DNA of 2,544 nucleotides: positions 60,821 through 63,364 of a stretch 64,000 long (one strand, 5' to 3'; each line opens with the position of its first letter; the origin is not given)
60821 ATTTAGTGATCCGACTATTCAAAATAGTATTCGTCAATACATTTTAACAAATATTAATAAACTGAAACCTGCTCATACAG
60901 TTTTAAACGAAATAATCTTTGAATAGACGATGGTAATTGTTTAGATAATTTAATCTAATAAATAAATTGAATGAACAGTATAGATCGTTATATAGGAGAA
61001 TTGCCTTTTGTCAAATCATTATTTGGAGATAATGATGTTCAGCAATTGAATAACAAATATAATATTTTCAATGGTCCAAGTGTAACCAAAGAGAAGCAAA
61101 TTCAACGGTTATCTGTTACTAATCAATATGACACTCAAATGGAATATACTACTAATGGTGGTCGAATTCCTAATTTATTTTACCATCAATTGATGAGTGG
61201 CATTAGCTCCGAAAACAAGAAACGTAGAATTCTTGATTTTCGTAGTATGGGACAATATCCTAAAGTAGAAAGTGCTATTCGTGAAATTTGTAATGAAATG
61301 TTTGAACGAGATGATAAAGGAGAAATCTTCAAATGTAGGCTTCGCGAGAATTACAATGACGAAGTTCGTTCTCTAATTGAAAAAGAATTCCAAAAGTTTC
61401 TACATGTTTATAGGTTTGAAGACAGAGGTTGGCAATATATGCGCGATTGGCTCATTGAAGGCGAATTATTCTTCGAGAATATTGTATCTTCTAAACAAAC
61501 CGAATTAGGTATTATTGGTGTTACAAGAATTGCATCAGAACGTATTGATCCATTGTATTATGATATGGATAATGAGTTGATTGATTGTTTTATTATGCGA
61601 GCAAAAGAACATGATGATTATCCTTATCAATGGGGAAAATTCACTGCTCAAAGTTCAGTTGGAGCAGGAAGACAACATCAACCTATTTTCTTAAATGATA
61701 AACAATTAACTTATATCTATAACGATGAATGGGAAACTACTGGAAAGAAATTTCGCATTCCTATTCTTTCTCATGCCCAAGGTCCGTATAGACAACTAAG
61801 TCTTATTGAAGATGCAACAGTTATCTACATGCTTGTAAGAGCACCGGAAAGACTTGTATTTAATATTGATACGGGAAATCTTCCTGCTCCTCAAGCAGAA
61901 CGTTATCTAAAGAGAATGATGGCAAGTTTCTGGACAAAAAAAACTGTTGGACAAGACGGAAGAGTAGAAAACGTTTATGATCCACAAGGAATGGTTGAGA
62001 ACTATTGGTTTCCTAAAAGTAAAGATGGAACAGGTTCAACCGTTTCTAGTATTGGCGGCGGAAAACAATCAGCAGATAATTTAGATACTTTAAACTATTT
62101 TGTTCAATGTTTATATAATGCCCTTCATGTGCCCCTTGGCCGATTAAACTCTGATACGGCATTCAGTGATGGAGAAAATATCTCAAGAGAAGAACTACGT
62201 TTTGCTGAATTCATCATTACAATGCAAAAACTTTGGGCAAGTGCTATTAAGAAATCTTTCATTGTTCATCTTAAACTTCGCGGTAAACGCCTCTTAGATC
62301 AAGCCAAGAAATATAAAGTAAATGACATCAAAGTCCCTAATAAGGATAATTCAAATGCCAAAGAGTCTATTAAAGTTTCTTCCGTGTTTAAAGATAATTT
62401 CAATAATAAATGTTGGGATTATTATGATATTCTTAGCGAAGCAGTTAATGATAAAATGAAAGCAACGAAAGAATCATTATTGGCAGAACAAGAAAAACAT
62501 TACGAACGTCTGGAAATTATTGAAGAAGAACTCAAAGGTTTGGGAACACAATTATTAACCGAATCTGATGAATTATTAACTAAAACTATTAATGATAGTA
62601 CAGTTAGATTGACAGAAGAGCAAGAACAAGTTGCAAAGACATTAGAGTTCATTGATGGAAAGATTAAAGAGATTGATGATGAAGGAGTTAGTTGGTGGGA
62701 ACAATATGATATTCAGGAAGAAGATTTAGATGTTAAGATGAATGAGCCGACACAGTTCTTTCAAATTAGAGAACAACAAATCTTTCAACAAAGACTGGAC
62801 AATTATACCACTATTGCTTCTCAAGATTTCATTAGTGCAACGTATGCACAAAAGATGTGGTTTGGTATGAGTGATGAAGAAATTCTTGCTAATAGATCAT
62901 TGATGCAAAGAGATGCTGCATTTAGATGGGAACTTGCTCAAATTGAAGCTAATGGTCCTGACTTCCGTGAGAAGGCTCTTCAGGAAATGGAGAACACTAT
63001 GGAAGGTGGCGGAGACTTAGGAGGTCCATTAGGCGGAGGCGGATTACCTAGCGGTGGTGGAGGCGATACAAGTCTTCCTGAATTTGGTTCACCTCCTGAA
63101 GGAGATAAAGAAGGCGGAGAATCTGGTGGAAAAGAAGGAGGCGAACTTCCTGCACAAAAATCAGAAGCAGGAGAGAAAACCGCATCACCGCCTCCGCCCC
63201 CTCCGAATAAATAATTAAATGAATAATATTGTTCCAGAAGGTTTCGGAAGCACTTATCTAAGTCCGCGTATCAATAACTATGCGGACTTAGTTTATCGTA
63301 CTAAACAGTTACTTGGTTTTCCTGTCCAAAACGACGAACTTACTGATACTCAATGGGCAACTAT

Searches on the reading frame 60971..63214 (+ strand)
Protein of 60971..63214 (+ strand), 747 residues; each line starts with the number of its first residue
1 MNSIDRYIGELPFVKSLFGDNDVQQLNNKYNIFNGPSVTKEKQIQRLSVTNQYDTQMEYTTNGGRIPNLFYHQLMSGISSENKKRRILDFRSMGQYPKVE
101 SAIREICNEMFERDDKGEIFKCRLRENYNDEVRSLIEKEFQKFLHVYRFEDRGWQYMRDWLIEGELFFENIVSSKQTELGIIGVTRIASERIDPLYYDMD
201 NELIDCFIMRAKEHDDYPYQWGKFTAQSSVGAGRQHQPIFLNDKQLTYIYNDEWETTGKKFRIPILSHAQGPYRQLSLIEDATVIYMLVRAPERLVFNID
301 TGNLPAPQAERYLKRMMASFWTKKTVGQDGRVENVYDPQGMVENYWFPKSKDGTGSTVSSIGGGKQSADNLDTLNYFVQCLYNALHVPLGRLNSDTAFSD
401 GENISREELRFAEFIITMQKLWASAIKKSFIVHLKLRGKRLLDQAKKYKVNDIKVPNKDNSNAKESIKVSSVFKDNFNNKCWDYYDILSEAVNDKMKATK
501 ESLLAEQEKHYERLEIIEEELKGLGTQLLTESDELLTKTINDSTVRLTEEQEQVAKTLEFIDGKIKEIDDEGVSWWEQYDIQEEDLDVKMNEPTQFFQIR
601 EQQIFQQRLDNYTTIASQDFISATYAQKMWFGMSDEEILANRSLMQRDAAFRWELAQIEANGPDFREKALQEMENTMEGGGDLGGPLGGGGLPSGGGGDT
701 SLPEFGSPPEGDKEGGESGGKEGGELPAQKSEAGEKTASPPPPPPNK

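Call 9: search_protein_families(library=phrogs, proteins=[window:60971-63214:+], max_evalue=0.001)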
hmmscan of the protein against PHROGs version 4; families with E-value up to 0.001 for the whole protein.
window:60971-63214:+ (747 aa): 1 family
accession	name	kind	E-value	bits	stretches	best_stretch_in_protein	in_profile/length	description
phrog_213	-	head and packaging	1.1e-79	269.5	2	40-467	18-447/528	portal protein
